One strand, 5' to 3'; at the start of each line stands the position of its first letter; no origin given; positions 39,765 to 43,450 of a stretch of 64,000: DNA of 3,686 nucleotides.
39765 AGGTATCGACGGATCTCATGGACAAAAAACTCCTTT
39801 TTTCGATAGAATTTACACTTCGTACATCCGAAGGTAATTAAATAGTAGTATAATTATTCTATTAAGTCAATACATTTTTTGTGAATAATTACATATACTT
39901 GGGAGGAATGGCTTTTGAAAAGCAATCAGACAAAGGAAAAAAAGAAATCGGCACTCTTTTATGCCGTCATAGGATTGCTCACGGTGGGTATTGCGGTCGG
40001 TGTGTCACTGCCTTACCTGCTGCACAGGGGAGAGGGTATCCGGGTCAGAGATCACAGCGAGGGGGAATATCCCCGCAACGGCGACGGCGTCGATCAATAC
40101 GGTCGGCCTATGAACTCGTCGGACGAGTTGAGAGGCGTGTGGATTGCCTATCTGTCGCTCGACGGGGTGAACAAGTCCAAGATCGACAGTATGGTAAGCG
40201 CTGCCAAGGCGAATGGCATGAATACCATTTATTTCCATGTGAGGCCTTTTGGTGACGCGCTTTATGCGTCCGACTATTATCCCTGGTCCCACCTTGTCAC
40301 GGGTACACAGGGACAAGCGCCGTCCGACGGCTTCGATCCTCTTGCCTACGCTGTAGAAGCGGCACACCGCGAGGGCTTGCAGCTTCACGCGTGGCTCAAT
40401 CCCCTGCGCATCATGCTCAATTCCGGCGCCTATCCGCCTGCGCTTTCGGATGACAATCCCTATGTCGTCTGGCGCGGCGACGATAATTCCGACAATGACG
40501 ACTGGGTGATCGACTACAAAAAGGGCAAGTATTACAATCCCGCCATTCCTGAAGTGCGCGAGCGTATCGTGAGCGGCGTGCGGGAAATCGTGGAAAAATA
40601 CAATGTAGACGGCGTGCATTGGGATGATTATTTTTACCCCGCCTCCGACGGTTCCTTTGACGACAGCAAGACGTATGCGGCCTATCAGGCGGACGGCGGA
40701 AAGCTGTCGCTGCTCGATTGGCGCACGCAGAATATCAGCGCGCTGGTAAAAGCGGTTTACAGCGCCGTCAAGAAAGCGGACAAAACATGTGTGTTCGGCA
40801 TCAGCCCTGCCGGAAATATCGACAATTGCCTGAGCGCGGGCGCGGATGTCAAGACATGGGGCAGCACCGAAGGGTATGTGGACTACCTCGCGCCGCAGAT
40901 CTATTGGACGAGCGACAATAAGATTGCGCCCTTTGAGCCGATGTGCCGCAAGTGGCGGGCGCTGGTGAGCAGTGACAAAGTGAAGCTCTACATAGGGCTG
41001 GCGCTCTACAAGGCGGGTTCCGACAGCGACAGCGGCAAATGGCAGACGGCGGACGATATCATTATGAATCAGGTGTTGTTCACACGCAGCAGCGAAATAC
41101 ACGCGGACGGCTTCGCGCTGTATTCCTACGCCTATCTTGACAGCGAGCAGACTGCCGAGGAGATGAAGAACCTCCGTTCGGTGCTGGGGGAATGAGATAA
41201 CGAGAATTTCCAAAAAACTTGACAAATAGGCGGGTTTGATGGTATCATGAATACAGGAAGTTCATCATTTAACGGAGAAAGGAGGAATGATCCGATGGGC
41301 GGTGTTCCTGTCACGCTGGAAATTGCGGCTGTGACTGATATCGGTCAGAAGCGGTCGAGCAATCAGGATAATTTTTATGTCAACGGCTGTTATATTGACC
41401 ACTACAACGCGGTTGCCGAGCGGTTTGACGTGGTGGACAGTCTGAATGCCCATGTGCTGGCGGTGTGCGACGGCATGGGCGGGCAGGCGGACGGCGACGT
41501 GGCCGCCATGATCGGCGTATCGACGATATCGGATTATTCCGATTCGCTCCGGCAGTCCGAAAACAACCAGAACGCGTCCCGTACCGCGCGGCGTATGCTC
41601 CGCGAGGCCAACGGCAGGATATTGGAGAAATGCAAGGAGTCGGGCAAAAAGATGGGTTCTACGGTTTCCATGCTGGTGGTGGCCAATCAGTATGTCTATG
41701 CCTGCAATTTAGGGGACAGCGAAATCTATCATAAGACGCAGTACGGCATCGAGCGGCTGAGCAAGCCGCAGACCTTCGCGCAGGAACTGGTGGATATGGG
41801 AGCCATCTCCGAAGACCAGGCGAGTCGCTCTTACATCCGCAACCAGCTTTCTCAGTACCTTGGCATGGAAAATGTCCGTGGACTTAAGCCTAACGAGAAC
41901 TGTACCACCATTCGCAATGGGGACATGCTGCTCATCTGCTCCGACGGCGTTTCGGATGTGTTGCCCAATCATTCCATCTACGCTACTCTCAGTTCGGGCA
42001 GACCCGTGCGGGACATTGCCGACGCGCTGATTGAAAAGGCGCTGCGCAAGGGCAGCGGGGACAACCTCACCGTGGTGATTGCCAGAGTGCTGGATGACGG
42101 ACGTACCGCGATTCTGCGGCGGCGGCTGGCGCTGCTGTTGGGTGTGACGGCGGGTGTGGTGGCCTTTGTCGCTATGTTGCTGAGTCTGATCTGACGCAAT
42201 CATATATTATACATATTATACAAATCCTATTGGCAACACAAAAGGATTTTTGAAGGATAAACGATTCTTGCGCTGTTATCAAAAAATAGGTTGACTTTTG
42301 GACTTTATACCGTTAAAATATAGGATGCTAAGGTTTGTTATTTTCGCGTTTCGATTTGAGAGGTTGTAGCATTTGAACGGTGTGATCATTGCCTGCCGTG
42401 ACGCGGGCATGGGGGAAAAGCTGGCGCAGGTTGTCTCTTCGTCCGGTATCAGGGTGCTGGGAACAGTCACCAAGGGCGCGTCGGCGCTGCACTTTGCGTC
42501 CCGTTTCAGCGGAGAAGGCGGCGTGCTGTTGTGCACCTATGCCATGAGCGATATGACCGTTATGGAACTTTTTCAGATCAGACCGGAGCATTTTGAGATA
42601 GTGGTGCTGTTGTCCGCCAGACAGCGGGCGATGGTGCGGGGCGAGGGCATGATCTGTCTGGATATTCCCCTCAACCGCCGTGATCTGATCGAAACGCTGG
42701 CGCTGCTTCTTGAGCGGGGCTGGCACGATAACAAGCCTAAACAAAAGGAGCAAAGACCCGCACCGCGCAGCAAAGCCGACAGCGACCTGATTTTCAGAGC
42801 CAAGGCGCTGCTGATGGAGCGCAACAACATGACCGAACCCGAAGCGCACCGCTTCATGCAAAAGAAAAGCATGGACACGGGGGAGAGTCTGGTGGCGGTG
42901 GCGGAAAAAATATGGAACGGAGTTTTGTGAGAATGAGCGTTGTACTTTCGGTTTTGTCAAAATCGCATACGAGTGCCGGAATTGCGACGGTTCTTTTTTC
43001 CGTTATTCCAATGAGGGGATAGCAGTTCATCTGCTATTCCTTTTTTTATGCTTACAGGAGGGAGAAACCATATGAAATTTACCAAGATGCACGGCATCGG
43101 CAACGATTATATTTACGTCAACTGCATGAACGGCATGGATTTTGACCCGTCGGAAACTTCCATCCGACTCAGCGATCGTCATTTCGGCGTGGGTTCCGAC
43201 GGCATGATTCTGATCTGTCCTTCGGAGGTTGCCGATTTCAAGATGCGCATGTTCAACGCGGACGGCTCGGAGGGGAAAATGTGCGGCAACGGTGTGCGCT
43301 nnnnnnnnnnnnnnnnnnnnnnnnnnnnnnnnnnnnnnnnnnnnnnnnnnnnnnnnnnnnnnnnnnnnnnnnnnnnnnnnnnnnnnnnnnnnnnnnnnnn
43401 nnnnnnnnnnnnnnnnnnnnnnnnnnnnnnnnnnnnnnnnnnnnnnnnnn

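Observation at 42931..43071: Terminator/antiterminator switch with an ANTAR-like hexaloop between an ANTAR gene and dapF-dapL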

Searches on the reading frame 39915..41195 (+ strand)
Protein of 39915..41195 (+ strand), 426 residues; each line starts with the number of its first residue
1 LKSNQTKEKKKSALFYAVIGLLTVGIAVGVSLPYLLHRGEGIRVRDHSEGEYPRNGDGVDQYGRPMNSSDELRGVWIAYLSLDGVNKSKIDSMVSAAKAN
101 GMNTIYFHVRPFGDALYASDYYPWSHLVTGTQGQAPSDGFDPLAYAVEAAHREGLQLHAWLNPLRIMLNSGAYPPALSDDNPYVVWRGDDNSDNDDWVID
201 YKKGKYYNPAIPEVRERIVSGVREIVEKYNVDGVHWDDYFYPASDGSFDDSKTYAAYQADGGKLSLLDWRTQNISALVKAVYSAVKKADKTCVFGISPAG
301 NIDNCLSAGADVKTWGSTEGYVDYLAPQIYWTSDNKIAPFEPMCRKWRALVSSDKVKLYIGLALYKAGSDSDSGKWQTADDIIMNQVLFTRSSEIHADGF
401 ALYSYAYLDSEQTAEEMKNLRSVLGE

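Call 6: search_protein_families(library=pfam, proteins=[window:39915-41195:+], max_evalue=0.01)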
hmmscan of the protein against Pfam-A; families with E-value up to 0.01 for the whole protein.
window:39915-41195:+ (426 aa): 2 families
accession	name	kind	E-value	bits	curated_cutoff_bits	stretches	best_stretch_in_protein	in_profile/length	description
PF02638.21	GHL10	-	4e-56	190.8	27.9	1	71-370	1-302/311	Glycosyl hydrolase-like 10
PF21895.1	MTHFR_C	-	0.0024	17.7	27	1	258-352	101-194/301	MTHFR, SAM-binding regulatory domain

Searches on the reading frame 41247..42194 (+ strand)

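Call 6: search_protein_families(library=pfam, proteins=[window:41247-42194:+], max_evalue=0.01)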
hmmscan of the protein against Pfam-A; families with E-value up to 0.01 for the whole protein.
window:41247-42194:+ (315 aa): 3 families
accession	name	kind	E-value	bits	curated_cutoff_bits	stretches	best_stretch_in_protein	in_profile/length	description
PF13672.11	PP2C_2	-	4.9e-15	56.1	24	1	62-243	18-182/209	Protein phosphatase 2C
PF00481.26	PP2C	-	2.4e-09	37.7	20.3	1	67-176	33-141/255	Protein phosphatase 2C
PF07228.17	SpoIIE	-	1.4e-05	25.6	25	1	199-281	99-191/192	Stage II sporulation protein E (SpoIIE)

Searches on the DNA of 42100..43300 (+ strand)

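Call 3: search_rna_families(source=window, start=42100, end=43300, threshold=evalue, max_evalue=10, show_alignments=3)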
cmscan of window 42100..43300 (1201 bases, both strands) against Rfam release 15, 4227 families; matches with E-value up to 10: 2.
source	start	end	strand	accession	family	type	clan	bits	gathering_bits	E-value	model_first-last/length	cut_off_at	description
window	42899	43048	-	RF02158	NPPA-AS1_3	Gene; lncRNA;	-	12.6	55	6.1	1-108/108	no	NPPA antisense RNA 1 conserved region 3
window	42100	42174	-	RF02193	TCL6_3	Gene; lncRNA;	-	12.6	40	6.4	1-77/139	3'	T-cell leukemia/lymphoma 6 conserved region 3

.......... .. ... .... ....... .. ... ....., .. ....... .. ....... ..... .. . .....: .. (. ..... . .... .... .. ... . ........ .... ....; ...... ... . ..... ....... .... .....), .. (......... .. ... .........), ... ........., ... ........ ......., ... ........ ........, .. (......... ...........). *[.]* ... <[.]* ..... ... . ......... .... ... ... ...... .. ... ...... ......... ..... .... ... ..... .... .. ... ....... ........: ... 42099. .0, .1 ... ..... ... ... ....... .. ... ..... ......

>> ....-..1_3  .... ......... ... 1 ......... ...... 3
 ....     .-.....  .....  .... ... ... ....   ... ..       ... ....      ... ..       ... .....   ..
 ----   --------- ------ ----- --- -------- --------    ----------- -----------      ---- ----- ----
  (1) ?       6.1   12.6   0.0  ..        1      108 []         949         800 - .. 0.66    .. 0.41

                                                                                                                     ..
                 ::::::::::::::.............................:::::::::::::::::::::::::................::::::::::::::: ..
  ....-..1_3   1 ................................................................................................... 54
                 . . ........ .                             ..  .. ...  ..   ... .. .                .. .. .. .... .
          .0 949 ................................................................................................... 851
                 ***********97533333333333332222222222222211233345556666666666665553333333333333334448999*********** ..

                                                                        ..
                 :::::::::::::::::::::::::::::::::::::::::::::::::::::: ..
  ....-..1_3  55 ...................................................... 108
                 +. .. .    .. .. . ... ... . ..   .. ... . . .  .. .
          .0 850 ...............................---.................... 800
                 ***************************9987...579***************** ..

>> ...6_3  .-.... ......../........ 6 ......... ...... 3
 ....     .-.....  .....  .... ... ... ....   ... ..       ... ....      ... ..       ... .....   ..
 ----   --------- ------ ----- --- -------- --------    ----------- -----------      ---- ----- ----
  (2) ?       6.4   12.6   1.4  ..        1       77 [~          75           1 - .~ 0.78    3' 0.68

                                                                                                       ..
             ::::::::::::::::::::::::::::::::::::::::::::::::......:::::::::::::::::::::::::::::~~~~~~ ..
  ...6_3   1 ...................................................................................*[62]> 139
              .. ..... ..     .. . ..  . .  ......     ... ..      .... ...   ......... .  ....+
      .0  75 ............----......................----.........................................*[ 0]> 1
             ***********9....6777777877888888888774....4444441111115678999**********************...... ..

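Call 50: search_with_rna_model(model_id=R1, sources=[L006, L007, L008, L009, L010, L011, L012, L013, L014, L015, L016, L017, L018, L019, L020, L021, L022, L023, L024, L025, L026, L027, L028, L029, L030, L031, L032, L033, L034, L035, L036, L037, L038, L039, L040, L041, L042, L043, L044, L045, L046, L047, L048, L049, L050, L051, L052, L053, L054, L055, L056, L057, L058, L059, L060, L061, L062, L063, L064, L065, L066, L067, L068, L069, L070, L071, L072, L073, L074, L075, L076, L077, L078, L079, L080, L001, L002, L003, L004, L005, L081, L083, L085, L087, L088, L090, L214, L215, L216, L217], max_evalue=1)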
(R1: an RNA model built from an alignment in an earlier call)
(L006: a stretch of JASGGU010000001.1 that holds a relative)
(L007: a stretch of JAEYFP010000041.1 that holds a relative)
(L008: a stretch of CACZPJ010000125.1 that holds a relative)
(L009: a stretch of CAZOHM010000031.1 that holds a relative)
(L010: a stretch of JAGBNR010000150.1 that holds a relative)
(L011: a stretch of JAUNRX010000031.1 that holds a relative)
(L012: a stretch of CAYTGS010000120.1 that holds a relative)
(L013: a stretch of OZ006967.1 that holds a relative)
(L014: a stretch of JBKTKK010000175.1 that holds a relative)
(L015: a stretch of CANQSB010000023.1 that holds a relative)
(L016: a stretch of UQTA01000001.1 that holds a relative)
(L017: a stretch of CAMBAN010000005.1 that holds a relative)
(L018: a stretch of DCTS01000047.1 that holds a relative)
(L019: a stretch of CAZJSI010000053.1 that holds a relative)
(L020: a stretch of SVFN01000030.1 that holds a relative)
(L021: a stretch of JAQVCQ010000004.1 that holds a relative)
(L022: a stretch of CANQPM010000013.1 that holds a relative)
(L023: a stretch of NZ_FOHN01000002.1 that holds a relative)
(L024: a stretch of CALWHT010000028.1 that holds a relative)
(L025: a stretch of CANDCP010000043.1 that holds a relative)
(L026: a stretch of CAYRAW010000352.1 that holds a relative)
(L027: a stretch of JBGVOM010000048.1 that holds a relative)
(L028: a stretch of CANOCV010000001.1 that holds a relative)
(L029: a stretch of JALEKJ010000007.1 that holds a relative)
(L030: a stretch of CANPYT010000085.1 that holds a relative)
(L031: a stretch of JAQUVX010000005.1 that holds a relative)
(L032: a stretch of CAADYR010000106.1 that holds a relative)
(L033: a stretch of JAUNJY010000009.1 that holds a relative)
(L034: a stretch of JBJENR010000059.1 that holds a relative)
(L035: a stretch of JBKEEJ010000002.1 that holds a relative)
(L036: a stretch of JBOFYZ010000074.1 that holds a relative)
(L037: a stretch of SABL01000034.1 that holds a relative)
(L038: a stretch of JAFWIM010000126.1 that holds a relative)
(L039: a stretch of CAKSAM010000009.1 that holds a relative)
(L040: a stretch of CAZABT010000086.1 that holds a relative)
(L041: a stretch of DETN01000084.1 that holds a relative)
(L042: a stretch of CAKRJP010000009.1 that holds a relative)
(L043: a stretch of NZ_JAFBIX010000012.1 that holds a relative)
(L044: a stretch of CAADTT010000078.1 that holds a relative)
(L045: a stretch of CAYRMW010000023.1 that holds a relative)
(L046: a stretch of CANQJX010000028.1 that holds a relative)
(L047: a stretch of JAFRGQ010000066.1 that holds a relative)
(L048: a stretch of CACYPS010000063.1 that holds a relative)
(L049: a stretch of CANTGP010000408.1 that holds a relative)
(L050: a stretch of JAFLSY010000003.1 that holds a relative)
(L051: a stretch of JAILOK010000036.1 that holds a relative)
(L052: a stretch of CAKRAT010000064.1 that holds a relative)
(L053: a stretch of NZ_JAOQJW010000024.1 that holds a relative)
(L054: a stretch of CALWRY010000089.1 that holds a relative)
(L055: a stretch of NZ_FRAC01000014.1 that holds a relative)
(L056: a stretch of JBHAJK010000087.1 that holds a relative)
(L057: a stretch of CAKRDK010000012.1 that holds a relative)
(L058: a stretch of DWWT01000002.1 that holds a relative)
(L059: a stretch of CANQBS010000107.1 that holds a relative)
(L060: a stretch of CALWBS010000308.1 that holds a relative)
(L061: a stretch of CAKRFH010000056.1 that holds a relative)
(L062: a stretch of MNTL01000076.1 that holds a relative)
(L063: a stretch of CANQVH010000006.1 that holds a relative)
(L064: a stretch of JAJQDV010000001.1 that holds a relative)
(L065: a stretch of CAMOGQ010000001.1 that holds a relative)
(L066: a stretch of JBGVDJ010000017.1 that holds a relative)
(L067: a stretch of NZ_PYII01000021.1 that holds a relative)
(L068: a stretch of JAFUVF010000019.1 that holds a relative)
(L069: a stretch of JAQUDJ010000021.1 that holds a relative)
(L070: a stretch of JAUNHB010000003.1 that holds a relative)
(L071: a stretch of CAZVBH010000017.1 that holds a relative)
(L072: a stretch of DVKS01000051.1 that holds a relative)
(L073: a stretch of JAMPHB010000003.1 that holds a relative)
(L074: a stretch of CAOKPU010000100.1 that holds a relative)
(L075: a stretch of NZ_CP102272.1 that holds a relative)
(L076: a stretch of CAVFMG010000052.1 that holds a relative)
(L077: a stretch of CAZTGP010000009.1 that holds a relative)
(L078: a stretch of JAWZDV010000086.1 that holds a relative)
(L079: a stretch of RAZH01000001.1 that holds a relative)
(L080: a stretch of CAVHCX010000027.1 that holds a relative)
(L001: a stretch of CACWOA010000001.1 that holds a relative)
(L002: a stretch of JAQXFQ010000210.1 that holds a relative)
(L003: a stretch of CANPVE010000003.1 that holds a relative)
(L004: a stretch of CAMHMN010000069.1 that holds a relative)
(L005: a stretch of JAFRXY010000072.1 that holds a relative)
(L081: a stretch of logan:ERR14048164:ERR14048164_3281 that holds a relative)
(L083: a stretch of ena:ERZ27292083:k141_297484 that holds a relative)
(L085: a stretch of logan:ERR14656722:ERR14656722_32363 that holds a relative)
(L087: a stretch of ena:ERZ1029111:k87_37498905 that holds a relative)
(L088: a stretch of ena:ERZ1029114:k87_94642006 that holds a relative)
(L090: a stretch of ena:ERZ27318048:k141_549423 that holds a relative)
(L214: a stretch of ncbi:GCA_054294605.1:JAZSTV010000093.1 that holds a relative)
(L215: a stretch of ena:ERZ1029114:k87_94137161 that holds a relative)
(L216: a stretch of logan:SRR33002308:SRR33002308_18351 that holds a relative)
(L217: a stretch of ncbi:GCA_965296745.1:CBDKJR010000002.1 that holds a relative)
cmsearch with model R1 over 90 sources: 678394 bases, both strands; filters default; matches with E-value up to 1: 34.
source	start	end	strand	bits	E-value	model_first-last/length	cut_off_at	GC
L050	2503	2550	+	55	1e-10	1-48/48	no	0.46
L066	2449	2496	+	53.2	2.9e-10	1-48/48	no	0.4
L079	2447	2493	+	52.7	3.8e-10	1-48/48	no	0.47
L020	2544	2590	+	52.6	4.2e-10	1-48/48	no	0.51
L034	2485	2530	+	51.4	8.1e-10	1-48/48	no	0.5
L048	2582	2628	+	49.9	1.9e-09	1-48/48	no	0.6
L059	2433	2488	+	49.5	2.4e-09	1-48/48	no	0.57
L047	2580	2626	+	49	3.1e-09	1-48/48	no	0.64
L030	2492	2539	+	48.4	4.4e-09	1-48/48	no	0.62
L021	2530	2573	+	46.9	1e-08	1-48/48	no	0.48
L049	343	386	+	45.8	1.9e-08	1-48/48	no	0.5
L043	2492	2538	+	31.3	6.5e-05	1-48/48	no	0.38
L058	6763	6806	+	27.8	0.00046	1-48/48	no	0.59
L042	2560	2610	+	26.9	0.0008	1-48/48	no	0.33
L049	342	385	-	25.9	0.0013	1-48/48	no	0.5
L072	6652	6698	+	22.3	0.01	1-48/48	no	0.43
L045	6695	6740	+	20.9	0.024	1-48/48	no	0.41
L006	2414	2457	+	20.8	0.024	1-48/48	no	0.36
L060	6465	6509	+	20.4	0.03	1-48/48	no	0.6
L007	2414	2457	+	19.9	0.041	1-48/48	no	0.36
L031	5442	5487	+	19.8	0.042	1-48/48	no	0.48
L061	1757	1802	+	19.8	0.044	1-48/48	no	0.41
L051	2553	2606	+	19.4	0.052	1-48/48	no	0.41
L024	4411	4452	+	18.1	0.11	1-48/48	no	0.45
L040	2460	2524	+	18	0.12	1-48/48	no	0.45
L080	2563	2615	+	18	0.12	1-48/48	no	0.36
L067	6897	6948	+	17.6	0.15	1-48/48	no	0.6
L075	6897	6948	+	17.6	0.15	1-48/48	no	0.6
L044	2442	2485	+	16.2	0.33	1-48/48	no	0.34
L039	1375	1419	+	16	0.37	1-48/48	no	0.64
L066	2448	2489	-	15.9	0.37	1-48/48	no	0.4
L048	2581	2627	-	15.8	0.42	1-48/48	no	0.62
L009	1628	1685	-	14.6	0.8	1-48/48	no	0.36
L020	2543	2582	-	14.3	0.95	1-48/48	no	0.55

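Call 67: search_rna_families(sources=[L002, L003, L004, L081, L083, L085, L087, L088, L090, L214, L217], threshold=evalue, max_evalue=0.1)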
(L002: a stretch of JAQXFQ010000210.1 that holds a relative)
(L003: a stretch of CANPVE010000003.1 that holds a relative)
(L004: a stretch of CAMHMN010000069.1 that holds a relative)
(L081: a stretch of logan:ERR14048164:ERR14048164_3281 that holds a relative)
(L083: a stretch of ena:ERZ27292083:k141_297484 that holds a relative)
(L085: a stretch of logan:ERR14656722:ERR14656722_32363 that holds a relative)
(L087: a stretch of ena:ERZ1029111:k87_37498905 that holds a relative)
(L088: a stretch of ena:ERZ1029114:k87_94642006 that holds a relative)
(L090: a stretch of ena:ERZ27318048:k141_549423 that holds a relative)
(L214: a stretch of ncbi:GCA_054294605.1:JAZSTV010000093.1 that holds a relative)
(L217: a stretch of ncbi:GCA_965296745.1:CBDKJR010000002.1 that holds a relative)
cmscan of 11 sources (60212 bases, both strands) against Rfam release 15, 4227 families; matches with E-value up to 0.1: 1.
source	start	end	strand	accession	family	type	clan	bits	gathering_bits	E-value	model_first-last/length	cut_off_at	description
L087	2663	2723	+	RF01977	HOTAIRM1_3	Gene; lncRNA;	-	27.6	37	0.011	1-59/59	no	HOX antisense intergenic RNA myeloid 1 conserved region 3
